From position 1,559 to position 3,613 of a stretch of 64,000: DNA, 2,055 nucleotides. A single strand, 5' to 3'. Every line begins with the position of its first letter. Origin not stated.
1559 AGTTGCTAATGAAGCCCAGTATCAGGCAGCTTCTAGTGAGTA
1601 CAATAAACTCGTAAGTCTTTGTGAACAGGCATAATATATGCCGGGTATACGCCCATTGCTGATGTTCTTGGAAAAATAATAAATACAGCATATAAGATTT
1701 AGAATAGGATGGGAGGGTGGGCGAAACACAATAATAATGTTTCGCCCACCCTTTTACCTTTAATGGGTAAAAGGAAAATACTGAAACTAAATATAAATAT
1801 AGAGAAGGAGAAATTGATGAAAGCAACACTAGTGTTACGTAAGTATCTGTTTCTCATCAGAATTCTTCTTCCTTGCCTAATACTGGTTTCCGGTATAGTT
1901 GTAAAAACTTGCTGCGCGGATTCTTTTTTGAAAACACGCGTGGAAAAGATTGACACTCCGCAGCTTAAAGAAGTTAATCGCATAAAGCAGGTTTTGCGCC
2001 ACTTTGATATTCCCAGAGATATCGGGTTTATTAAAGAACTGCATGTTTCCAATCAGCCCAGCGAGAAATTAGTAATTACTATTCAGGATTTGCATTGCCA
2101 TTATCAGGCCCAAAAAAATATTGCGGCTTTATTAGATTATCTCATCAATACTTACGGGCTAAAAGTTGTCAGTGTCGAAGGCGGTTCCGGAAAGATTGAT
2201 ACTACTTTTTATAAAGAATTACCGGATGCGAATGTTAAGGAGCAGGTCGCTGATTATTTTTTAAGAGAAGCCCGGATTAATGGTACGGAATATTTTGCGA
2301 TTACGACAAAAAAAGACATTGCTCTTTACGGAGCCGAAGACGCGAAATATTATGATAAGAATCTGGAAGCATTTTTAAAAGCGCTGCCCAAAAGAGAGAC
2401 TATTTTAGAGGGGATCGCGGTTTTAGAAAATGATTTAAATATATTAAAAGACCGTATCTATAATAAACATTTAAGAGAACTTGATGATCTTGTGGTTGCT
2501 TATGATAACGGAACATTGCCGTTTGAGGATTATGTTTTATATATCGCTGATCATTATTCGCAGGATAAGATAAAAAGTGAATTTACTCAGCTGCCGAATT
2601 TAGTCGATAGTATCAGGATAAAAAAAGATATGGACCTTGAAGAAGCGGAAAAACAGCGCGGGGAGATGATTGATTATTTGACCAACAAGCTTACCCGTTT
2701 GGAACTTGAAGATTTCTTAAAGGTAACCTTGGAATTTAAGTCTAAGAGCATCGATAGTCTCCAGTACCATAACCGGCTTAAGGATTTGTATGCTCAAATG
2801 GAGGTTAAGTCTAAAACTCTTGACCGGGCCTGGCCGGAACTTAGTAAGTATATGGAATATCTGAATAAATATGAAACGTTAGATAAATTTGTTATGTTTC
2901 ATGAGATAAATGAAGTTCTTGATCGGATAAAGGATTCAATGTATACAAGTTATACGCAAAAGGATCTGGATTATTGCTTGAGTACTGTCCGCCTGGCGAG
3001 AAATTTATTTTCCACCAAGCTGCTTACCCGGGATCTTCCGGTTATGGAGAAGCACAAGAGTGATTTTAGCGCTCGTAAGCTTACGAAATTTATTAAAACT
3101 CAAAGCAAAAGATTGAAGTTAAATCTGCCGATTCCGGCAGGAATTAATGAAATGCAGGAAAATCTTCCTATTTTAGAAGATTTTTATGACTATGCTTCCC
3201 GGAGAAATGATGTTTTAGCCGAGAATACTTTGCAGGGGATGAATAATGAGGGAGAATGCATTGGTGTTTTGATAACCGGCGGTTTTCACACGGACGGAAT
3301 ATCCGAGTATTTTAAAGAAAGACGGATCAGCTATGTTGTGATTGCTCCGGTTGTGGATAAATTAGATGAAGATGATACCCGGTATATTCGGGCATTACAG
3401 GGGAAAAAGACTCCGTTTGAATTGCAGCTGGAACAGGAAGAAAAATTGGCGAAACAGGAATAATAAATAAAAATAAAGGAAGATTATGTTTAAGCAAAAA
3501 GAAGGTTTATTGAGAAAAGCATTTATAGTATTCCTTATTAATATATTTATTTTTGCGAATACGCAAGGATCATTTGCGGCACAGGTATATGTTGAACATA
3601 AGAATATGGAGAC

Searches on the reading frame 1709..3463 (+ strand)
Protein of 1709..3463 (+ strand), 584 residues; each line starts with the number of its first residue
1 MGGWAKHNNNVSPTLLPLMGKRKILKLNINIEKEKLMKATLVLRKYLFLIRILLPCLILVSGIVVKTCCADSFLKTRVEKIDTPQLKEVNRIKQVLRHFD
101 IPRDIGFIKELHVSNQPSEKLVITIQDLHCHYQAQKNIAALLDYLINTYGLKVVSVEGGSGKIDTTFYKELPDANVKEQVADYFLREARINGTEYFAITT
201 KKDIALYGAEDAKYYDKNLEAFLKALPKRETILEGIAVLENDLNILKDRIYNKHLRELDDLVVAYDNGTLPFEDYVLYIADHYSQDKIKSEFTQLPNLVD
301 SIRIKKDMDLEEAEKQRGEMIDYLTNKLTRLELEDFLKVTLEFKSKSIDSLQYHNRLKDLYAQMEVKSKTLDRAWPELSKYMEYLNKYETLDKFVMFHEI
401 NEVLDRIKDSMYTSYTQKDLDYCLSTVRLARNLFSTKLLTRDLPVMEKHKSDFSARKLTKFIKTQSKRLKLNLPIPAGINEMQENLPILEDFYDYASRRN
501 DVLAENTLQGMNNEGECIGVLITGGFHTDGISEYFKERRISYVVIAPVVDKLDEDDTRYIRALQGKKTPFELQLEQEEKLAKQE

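Call 5: search_protein_families(library=pfam, proteins=[window:1709-3463:+], max_evalue=0.01)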
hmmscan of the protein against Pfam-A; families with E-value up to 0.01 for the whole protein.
window:1709-3463:+ (584 aa): 1 family
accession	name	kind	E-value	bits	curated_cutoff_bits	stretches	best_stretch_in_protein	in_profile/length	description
PF08349.16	DUF1722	-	0.0043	17.7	22.5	0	215-285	31-101/117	Protein of unknown function (DUF1722)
